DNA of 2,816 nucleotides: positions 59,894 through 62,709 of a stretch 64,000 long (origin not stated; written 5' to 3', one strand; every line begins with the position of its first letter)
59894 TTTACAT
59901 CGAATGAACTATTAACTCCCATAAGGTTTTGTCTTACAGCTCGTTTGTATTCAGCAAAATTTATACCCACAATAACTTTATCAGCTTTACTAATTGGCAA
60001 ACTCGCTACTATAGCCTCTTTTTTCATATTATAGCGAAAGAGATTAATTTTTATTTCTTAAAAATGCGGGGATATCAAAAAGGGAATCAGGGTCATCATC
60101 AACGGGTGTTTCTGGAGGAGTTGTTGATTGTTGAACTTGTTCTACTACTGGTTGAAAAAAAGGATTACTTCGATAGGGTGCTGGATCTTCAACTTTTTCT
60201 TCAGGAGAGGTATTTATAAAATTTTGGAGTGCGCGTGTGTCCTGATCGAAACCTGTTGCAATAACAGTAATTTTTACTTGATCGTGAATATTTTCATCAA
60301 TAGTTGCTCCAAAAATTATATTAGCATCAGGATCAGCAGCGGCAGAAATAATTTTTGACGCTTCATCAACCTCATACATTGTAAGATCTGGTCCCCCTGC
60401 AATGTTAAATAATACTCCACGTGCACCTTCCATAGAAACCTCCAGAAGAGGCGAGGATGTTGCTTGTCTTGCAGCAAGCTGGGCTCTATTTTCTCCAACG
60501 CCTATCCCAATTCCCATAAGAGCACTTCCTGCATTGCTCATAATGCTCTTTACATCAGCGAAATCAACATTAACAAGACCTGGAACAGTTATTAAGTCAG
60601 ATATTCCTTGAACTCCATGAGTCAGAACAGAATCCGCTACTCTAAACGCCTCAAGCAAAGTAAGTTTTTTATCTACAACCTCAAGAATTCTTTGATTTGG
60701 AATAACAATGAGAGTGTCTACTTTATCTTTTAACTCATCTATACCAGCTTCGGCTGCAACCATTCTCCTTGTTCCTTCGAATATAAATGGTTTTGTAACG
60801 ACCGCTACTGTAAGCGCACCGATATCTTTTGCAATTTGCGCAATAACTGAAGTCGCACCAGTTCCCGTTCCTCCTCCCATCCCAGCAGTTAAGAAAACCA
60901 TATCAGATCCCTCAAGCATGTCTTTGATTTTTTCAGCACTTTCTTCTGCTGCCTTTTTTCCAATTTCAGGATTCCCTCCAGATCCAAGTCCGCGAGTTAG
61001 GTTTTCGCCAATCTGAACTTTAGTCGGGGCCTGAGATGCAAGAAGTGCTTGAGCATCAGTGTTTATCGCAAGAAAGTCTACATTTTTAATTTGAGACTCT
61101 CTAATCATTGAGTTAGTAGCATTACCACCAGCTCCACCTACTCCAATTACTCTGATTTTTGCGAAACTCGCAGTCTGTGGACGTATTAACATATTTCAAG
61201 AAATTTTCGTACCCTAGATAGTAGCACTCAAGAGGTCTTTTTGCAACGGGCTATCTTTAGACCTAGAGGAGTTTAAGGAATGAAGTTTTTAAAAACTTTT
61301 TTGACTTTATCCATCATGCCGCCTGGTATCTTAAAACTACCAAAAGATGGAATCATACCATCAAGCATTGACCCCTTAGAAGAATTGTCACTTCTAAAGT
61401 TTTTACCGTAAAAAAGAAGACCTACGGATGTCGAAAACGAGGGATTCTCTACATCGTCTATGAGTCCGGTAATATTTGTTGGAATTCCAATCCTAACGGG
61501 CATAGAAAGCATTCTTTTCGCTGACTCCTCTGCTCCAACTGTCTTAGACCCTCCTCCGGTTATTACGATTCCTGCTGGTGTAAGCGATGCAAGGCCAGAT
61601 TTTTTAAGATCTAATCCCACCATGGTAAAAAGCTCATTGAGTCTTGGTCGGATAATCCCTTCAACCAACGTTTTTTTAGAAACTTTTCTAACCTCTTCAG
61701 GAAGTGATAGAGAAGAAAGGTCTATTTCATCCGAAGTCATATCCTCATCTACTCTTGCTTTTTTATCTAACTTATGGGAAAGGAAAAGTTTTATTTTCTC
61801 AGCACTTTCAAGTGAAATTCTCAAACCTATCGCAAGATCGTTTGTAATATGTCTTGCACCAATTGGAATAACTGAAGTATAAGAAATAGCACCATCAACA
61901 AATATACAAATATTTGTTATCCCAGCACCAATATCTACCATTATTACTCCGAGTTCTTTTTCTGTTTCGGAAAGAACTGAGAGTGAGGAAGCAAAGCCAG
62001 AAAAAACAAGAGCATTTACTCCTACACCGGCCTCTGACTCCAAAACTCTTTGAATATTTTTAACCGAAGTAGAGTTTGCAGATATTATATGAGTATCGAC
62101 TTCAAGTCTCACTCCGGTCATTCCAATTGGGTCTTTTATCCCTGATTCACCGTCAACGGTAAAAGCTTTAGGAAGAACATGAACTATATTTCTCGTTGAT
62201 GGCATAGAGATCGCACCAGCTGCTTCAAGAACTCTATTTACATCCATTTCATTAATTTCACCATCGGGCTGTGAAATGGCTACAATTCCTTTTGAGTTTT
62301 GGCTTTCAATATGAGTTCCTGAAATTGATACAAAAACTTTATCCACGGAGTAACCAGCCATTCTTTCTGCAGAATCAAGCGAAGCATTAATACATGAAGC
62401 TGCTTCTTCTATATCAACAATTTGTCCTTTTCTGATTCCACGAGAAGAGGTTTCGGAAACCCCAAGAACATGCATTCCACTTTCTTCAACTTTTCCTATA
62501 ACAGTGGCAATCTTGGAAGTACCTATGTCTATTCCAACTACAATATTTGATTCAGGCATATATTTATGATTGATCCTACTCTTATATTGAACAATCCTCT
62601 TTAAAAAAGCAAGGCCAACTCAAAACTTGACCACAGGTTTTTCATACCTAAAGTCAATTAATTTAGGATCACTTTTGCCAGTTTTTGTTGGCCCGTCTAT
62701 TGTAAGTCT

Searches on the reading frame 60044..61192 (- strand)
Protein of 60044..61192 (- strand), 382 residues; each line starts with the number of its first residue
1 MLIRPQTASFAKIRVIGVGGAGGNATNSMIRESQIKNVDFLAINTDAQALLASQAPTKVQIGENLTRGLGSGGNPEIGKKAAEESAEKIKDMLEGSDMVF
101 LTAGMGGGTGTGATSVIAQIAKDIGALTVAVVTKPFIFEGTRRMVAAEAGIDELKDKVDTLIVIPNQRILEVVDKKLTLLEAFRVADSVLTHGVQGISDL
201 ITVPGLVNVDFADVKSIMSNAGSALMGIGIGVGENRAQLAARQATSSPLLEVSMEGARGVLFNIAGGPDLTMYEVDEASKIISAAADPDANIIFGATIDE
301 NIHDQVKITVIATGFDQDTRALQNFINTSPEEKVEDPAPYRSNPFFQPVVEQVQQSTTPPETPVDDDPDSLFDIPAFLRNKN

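Call 3: search_protein_families(library=pfam, proteins=[window:60044-61192:-], max_evalue=0.01)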
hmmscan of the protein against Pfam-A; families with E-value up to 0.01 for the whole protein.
window:60044-61192:- (382 aa): 2 families
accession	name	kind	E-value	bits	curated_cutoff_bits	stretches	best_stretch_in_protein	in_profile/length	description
PF00091.31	Tubulin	-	1.5e-52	179.1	33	1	12-173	1-189/190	Tubulin/FtsZ family, GTPase domain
PF12327.13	FtsZ_C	-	2.4e-35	121.2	27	1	222-316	1-95/95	FtsZ family, C-terminal domain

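Call 66: find_homologous_proteins(query=window:60044-61192:-, max_evalue=1e-40)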
Query window:60044-61192:- (382 aa): 8000 proteins with E <= 1e-40 among 8000 candidates; the best 120 are listed.
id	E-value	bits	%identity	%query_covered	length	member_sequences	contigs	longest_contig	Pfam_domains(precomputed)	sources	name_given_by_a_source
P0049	1.0e-239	812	100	100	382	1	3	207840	PF00091.32,PF12327.14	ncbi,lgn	-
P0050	1.1e-214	730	91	100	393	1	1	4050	PF00091.32,PF12327.14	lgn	-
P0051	7.4e-180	616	76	100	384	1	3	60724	PF00091.32,PF12327.14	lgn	-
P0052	1.0e-179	615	76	100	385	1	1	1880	PF00091.32,PF12327.14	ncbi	-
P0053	1.3e-179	615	77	100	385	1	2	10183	PF00091.32,PF12327.14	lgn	-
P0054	1.5e-179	615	76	100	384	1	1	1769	PF00091.32,PF12327.14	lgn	-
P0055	1.6e-179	614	76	100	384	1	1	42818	PF00091.32,PF12327.14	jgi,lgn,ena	-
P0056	2.0e-179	614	76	100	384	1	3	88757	PF00091.32,PF12327.14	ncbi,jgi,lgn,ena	-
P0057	3.7e-179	613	77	100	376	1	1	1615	PF00091.32,PF12327.14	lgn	-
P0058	1.1e-178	612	75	100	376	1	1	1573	PF00091.32,PF12327.14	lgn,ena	-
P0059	1.2e-178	612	75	100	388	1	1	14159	PF00091.32,PF12327.14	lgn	-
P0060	1.7e-178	611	76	100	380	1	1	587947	PF00091.32,PF12327.14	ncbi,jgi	-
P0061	3.4e-178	610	76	100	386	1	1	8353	PF00091.32,PF12327.14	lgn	-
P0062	1.1e-177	608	75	100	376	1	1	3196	PF00091.32,PF12327.14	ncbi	-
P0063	1.1e-177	608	76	100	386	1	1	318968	PF00091.32,PF12327.14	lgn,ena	-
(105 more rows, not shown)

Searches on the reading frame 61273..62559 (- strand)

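Call 3: search_protein_families(library=pfam, proteins=[window:61273-62559:-], max_evalue=0.01)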
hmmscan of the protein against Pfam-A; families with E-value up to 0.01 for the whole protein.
window:61273-62559:- (428 aa): 5 families
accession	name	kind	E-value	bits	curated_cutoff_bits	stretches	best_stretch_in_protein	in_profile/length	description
PF14450.12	FtsA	-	4.2e-37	127.8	31.8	2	207-380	2-127/127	Cell division protein FtsA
PF02491.25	SHS2_FTSA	-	1.4e-30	105.9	25.4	1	81-159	1-78/79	SHS2 domain inserted in FTSA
PF06723.19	MreB_Mbl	-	2e-06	27.3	27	1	198-358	140-304/327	MreB/Mbl protein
PF11104.14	PilM_2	-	4e-06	26.5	27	1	192-258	169-235/340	Type IV pilus assembly protein PilM;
PF06277.17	EutA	-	1.6e-05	24.4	27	1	188-281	129-218/475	Ethanolamine utilisation protein EutA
